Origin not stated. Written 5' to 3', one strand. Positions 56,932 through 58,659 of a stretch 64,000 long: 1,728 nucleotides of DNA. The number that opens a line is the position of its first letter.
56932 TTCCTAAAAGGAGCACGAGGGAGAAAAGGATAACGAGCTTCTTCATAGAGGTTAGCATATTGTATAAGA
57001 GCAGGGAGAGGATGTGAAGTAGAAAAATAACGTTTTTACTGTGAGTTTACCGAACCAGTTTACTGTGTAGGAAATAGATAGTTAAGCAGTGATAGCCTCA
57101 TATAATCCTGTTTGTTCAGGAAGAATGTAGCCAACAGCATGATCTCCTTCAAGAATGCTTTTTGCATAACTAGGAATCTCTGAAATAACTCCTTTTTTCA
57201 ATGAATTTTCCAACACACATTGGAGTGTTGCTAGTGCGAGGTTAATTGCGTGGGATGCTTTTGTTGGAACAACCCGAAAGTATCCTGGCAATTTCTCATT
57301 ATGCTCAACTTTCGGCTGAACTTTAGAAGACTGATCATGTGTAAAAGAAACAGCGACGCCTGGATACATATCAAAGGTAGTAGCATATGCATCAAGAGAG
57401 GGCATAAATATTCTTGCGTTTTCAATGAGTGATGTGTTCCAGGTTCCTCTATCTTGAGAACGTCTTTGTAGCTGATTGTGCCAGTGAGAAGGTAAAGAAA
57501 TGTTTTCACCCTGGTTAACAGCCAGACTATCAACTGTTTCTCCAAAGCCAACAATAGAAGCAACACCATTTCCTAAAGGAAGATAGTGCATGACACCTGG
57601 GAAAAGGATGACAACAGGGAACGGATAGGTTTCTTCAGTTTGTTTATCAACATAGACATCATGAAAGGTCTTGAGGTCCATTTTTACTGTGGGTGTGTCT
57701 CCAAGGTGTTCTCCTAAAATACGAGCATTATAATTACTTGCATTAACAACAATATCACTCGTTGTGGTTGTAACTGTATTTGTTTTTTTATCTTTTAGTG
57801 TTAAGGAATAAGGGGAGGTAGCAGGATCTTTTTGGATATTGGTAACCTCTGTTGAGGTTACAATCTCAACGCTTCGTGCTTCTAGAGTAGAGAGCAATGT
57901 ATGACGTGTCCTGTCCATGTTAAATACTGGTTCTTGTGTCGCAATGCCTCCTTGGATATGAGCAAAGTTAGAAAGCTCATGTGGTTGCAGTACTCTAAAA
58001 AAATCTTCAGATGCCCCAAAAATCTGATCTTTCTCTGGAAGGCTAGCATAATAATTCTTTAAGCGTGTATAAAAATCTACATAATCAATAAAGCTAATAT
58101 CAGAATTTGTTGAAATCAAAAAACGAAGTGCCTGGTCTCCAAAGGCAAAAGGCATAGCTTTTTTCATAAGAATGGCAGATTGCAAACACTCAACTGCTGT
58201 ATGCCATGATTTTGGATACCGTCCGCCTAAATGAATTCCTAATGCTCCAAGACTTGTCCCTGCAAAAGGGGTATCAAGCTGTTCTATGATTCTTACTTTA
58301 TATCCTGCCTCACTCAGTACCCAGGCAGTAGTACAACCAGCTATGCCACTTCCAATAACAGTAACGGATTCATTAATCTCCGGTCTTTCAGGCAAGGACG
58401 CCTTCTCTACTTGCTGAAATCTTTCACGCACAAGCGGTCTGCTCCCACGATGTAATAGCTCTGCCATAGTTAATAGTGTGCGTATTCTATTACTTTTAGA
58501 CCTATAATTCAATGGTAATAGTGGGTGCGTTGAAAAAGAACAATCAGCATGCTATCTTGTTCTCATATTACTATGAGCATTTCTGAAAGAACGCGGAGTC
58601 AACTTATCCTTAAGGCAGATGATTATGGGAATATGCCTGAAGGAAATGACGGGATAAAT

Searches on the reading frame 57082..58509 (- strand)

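Call 66: search_protein_families(library=ncbifam, proteins=[window:57082-58509:-], max_evalue=0.00001)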
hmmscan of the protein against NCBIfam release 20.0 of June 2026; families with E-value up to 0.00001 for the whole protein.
window:57082-58509:- (475 aa): 9 families
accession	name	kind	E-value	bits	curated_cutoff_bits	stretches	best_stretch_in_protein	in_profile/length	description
TIGR02733.1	desat_CrtD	equivalog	3.3e-08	32.7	549.7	0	47-79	2-34/492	C-3',4' desaturase CrtD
NF009074.0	PRK12409.1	equivalog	6.8e-08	32.1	494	0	48-103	3-57/410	D-amino acid dehydrogenase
TIGR03197.1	MnmC_Cterm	equivalog_domain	1.4e-07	30.9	174.2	1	49-92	2-45/400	FAD-dependent 5-carboxymethylaminomethyl-2-thiouridine(34) oxidoreductase MnmC1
NF002480.1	PRK01747.1-1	equivalog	3.4e-07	29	540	1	36-87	235-289/645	bifunctional tRNA (5-methylaminomethyl-2-thiouridine)(34)-methyltransferase MnmC2/FAD-dependent 5-carboxymethylaminomethyl-2-thiouridine(34)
NF001933.0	PRK00711.1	subfamily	2.2e-06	27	383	1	49-91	3-45/429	D-amino acid dehydrogenase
NF045599.1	bili_reduct_long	exception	3.2e-06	25.7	750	0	42-83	500-541/641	bilirubin reductase, long form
TIGR01350.1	lipoamide_DH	equivalog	5.1e-06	25.5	408.8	0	43-80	167-204/461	dihydrolipoyl dehydrogenase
NF049967.1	QhpG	equivalog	5.9e-06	25.4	240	0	49-81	1-33/423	flavin-dependent monooxygenase QhpG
NF041080.1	DGGGPL_reductase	equivalog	9.4e-06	24.7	580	0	49-78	4-33/447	digeranylgeranylglycerophospholipid reductase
